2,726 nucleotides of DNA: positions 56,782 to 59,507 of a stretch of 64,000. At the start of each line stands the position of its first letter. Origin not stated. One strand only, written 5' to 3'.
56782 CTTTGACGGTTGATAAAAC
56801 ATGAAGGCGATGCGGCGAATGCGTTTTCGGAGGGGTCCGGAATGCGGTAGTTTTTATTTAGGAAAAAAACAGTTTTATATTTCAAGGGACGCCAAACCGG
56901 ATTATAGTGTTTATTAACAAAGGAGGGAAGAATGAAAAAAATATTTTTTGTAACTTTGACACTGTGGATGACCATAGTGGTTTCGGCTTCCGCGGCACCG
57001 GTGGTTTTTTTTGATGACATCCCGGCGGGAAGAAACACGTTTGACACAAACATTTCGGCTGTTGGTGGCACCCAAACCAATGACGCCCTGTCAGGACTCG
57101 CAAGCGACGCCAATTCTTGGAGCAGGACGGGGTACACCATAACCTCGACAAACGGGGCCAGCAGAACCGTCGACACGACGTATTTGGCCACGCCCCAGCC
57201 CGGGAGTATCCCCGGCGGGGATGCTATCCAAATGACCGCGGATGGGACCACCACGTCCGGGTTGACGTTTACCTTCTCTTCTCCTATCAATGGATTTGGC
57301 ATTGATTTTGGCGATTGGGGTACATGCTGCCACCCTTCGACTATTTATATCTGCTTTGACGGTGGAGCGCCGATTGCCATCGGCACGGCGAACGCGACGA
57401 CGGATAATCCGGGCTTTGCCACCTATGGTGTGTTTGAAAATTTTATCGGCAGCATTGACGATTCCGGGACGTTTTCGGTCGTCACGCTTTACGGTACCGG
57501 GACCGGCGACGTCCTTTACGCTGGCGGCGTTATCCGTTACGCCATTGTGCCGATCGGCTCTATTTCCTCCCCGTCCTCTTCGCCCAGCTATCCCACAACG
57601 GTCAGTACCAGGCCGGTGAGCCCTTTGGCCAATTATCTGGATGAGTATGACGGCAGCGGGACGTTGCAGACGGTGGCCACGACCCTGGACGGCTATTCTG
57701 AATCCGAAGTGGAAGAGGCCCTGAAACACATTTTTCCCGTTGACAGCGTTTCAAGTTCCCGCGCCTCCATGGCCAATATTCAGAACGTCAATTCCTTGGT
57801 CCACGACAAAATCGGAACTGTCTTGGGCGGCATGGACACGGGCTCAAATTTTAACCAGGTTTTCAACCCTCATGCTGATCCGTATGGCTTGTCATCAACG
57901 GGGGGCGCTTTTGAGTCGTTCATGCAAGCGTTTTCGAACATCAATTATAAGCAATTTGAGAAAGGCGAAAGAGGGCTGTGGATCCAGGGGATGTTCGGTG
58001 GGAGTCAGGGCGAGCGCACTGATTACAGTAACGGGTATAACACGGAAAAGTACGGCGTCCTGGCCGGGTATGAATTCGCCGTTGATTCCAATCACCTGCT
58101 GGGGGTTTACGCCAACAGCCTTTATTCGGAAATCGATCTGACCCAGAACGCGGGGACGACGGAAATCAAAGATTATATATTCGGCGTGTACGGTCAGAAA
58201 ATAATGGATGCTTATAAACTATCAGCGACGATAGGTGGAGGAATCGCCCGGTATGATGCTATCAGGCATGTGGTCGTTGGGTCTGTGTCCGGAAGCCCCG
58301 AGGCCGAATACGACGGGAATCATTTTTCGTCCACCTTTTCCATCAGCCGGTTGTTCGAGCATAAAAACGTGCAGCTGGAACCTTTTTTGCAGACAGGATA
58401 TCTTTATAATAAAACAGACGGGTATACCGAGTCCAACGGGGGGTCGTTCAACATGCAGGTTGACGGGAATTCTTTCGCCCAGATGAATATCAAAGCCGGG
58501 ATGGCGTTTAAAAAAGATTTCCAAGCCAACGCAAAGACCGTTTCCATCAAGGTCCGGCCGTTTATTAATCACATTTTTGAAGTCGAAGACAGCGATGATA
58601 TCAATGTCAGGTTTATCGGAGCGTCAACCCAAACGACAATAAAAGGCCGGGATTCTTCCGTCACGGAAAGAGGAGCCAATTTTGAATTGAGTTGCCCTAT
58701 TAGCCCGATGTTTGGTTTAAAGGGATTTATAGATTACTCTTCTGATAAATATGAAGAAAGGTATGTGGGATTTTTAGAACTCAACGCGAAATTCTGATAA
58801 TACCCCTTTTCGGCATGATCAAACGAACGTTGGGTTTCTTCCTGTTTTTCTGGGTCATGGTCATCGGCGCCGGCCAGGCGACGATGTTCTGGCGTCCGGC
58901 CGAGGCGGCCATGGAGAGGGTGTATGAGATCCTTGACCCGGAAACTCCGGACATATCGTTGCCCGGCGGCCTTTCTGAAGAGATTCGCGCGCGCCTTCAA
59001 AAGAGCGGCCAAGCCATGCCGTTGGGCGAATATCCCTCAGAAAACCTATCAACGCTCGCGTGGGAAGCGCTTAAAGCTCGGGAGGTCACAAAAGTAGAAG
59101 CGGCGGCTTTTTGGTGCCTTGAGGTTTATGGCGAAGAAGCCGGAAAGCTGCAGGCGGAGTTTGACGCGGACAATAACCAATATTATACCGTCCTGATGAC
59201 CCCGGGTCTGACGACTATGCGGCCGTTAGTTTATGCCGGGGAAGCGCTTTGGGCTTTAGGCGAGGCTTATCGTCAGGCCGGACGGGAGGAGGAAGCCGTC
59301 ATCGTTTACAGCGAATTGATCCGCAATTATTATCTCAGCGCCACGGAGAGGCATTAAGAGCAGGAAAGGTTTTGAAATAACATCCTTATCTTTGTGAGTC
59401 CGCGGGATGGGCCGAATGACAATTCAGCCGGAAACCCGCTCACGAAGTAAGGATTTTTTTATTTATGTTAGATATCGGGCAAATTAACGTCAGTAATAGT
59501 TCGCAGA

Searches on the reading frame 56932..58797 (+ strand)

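Call 3: search_protein_families(library=pfam, proteins=[window:56932-58797:+], max_evalue=1)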
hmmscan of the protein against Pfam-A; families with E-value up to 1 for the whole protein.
window:56932-58797:+ (621 aa): 1 family
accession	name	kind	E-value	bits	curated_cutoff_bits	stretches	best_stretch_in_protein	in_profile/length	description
PF03797.25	Autotransporter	-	8.3e-40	137.6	26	1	349-585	1-243/255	Autotransporter beta-domain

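Call 4: search_protein_families(library=ncbifam, proteins=[window:56932-58797:+], max_evalue=1)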
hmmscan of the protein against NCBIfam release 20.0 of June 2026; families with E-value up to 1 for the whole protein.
window:56932-58797:+ (621 aa): 5 families
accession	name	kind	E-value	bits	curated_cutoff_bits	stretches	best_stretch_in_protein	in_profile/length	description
NF051851.1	AtpSerPepEprS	equivalog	2.1e-12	45.9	1700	1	346-534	713-901/988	autotransporter serine peptidase EprS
TIGR01414.1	autotrans_barl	domain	4.7e-11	42.4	16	1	330-616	148-427/432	autotransporter outer membrane beta-barrel domain-containing protein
NF041609.1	esterase_EstP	equivalog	7.1e-05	21.3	1000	1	370-536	391-558/642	esterase EstP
NF052625.1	Rick_Sca2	equivalog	0.052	10.8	2200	1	346-431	1455-1542/1730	surface cell antigen Sca2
TIGR02184.2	Myco_arth_vir_N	domain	0.2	11.8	25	1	2-24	7-29/33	MspA/MspB/MIB-like signal-anchor domain-contatining protein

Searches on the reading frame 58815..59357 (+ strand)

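Call 3: search_protein_families(library=pfam, proteins=[window:58815-59357:+], max_evalue=1)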
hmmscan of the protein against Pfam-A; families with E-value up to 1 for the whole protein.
window:58815-59357:+ (180 aa): 8 families
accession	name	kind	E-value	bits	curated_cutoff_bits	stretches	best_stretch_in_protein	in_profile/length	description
PF13174.12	TPR_6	-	0.00017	22.5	26.3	1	143-172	1-30/33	Tetratricopeptide repeat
PF07719.23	TPR_2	-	0.0019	18.6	27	1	143-170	2-29/34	Tetratricopeptide repeat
PF13432.12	TPR_16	-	0.0042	18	32.7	1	141-172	30-61/65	Tetratricopeptide repeat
PF13428.12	TPR_14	-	0.014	16.5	23.5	1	143-172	2-31/44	Tetratricopeptide repeat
PF13424.12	TPR_12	-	0.031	14.9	30.1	1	142-172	45-75/77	Tetratricopeptide repeat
PF13181.12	TPR_8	-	0.032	14.8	25.7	1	143-169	2-28/34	Tetratricopeptide repeat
PF13176.12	TPR_7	-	0.12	13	27.9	1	147-166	4-23/36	Tetratricopeptide repeat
PF21634.3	MOV-10_beta-barrel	-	0.23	11.4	23.6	1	119-150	12-43/88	Helicase MOV-10, beta-barrel domain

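Call 4: search_protein_families(library=ncbifam, proteins=[window:58815-59357:+], max_evalue=1)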
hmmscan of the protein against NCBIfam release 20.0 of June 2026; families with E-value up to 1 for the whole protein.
window:58815-59357:+ (180 aa): 0 families
